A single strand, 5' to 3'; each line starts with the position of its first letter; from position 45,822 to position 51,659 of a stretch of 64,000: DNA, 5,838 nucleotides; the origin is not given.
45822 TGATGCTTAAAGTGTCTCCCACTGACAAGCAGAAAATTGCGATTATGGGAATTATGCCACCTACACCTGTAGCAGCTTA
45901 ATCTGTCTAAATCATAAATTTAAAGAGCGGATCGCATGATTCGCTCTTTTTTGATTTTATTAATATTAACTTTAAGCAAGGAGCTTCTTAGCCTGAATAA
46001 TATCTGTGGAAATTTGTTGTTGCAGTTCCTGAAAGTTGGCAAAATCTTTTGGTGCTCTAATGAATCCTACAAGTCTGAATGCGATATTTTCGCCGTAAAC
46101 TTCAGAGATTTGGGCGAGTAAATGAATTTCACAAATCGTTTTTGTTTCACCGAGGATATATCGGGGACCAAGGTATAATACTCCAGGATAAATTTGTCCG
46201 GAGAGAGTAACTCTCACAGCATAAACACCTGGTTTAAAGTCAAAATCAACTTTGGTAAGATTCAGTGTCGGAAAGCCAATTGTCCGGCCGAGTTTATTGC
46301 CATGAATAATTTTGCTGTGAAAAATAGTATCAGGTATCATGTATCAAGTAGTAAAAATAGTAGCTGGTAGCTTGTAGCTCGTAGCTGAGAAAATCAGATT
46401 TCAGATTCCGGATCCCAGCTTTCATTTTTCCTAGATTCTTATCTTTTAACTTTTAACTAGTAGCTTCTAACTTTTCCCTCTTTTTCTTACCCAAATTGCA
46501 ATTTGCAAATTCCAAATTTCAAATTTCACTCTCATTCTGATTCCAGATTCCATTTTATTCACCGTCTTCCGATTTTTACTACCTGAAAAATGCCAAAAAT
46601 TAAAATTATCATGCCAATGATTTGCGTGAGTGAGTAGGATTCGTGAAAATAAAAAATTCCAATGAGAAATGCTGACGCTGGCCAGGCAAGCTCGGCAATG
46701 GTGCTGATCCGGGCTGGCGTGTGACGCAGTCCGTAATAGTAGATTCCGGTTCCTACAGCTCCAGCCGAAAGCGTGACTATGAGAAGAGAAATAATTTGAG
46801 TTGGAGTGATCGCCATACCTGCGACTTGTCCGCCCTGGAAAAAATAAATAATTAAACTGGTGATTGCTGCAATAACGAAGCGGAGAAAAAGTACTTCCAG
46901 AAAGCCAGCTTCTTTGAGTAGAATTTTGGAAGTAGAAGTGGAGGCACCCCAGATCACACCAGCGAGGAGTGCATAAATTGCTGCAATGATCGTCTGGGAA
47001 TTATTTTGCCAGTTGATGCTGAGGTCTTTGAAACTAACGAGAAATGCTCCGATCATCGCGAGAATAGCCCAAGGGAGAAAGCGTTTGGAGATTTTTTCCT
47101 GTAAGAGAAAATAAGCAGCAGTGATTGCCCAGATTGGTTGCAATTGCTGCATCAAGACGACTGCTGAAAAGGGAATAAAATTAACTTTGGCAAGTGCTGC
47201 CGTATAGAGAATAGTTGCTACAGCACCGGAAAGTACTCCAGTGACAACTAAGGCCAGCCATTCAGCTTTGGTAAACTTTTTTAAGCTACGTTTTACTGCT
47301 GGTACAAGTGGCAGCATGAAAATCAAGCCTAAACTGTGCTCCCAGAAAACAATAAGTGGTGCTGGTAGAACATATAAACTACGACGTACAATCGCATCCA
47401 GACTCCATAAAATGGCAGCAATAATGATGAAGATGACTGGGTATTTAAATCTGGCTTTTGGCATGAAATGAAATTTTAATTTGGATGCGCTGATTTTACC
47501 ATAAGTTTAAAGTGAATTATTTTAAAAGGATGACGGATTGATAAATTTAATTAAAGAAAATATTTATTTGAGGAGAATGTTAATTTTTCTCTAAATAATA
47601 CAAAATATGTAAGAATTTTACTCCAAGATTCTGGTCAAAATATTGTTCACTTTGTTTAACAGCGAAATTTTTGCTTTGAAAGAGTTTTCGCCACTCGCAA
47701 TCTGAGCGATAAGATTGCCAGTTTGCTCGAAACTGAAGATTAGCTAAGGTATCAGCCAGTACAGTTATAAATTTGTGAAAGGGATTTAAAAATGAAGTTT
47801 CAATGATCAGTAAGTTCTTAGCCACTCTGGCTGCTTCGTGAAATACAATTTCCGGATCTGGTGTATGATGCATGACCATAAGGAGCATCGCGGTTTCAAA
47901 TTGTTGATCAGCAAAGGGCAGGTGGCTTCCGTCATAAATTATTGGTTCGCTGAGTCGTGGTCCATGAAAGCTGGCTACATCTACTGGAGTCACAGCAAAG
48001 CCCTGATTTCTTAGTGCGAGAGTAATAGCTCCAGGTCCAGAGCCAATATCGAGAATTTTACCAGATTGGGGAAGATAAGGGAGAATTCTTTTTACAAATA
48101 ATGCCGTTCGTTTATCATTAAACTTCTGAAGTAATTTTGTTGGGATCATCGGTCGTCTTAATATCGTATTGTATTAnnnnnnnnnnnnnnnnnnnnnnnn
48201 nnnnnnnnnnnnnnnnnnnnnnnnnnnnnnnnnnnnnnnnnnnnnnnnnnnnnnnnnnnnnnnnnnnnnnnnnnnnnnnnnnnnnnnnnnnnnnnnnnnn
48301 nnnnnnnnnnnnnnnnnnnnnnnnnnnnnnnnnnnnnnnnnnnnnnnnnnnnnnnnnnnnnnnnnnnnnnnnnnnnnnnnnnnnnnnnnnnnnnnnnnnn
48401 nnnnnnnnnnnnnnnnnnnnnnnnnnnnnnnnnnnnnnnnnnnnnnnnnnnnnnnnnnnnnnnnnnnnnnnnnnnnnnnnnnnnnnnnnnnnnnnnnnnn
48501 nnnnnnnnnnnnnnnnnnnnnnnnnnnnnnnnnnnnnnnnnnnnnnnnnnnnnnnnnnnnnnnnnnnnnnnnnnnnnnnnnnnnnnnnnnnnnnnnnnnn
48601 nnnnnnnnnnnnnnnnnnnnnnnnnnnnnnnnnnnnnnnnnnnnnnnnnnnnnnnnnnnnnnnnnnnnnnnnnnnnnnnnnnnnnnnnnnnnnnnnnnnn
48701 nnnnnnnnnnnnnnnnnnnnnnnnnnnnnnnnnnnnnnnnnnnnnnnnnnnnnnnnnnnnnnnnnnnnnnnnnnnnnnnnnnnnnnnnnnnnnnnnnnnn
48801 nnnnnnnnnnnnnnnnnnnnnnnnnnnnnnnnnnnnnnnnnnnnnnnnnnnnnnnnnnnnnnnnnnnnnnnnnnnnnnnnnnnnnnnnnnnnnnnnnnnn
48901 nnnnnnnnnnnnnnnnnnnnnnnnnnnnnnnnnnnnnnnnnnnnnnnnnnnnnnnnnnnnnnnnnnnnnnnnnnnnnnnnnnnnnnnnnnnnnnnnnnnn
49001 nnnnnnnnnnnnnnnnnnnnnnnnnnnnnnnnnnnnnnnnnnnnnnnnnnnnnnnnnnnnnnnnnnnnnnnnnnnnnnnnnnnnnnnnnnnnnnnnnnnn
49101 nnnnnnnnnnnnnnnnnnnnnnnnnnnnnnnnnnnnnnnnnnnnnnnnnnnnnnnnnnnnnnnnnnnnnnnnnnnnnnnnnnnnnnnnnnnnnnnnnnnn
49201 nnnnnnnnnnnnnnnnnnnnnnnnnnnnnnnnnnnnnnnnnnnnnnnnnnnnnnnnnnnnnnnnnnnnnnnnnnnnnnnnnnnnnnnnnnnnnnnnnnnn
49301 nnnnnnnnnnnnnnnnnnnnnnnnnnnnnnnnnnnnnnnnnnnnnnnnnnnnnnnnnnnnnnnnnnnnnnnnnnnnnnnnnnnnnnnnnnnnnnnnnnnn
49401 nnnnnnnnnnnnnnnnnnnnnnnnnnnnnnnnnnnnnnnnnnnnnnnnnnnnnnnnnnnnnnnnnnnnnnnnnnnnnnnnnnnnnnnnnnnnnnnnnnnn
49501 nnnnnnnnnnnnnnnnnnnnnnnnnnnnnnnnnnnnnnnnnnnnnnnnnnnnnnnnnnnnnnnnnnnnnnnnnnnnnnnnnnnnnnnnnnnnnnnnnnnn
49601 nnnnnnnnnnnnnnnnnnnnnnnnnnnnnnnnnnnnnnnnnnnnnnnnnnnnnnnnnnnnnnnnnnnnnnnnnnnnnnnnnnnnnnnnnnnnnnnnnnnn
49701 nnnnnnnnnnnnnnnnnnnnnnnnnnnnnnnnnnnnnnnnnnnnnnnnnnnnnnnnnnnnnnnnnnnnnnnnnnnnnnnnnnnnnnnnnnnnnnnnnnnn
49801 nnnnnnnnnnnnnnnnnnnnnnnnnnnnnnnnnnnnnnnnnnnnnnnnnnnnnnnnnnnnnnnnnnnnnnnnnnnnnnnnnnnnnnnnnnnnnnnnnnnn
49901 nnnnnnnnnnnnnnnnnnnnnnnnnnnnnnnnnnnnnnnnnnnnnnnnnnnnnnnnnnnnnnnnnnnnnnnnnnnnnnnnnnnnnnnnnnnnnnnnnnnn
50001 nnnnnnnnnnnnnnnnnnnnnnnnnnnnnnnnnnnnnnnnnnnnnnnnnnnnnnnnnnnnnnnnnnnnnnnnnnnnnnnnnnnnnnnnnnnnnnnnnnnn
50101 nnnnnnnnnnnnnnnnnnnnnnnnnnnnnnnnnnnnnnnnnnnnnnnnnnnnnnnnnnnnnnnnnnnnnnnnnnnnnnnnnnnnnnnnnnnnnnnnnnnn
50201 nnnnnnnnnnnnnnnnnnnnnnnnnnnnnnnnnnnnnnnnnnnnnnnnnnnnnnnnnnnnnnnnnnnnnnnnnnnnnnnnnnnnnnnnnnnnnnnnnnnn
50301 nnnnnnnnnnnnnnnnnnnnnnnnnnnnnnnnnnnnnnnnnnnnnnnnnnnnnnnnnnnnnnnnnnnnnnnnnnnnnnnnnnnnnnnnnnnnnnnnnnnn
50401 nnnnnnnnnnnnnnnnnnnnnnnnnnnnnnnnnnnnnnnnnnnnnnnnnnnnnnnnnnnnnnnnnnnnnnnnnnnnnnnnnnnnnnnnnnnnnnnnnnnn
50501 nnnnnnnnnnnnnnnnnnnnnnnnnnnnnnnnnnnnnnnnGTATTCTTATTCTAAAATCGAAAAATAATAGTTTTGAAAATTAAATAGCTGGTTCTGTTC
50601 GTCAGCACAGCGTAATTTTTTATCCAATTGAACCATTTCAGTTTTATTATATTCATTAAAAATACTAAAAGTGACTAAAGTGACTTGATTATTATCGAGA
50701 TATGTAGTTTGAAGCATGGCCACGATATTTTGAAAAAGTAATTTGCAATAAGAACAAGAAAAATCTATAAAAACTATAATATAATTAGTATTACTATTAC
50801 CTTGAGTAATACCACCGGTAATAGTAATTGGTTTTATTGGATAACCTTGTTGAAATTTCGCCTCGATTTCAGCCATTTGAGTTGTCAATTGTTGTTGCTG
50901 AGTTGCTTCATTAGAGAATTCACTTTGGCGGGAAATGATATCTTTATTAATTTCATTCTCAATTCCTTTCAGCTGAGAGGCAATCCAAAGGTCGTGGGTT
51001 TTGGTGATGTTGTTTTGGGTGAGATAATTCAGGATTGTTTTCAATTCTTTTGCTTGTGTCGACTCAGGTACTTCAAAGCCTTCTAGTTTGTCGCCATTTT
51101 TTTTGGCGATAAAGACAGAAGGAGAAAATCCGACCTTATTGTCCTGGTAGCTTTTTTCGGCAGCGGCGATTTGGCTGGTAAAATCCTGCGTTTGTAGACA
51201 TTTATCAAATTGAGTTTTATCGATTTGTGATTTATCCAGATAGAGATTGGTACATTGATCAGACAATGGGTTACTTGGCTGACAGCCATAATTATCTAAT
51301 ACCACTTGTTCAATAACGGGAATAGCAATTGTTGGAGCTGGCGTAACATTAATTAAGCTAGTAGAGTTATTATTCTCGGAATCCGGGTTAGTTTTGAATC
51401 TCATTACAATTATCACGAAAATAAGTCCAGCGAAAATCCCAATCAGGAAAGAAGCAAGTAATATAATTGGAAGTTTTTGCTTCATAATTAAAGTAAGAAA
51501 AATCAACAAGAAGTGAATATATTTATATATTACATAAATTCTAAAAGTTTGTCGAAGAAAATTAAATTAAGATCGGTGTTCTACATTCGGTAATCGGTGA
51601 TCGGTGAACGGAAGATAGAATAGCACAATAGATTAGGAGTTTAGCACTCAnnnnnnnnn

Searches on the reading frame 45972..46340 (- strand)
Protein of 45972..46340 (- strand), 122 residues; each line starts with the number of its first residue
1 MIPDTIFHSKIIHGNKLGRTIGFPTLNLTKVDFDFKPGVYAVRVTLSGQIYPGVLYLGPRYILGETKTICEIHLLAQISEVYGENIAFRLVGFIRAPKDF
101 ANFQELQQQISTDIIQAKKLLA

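Call 76: search_protein_families(library=pfam, proteins=[window:45972-46340:-], max_evalue=0.00001)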
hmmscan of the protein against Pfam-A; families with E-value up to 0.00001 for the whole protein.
window:45972-46340:- (122 aa): 1 family
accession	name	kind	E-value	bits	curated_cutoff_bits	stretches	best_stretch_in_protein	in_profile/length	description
PF01687.23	Flavokinase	-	4.8e-29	101.5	19.6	1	7-121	7-124/124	Riboflavin kinase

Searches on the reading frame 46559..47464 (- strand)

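Call 76: search_protein_families(library=pfam, proteins=[window:46559-47464:-], max_evalue=0.00001)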
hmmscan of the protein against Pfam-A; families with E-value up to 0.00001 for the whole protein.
window:46559-47464:- (301 aa): 1 family
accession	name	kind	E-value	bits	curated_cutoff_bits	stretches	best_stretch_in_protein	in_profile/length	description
PF00892.27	EamA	-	1.7e-34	119.4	28.2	2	160-295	2-133/135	EamA-like transporter family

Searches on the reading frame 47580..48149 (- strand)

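Call 76: search_protein_families(library=pfam, proteins=[window:47580-48149:-], max_evalue=0.00001)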
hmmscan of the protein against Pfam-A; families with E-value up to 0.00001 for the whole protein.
window:47580-48149:- (189 aa): 3 families
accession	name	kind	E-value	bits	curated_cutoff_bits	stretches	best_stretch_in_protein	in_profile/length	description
PF13489.12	Methyltransf_23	-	1.5e-13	51.3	27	1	9-165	3-162/164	Methyltransferase domain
PF08241.18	Methyltransf_11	-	4.1e-11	43.8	21.2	1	33-111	1-88/95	Methyltransferase domain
PF13649.12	Methyltransf_25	-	3.3e-08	34.5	27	1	32-111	1-94/97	Methyltransferase domain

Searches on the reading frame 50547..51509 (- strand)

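Call 76: search_protein_families(library=pfam, proteins=[window:50547-51509:-], max_evalue=0.00001)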
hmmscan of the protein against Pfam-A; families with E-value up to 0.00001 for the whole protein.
window:50547-51509:- (320 aa): 1 family
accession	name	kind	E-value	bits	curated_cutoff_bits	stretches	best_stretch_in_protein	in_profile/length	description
PF13462.12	Thioredoxin_4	-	3.4e-09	37.5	23.2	0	232-315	4-86/165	Thioredoxin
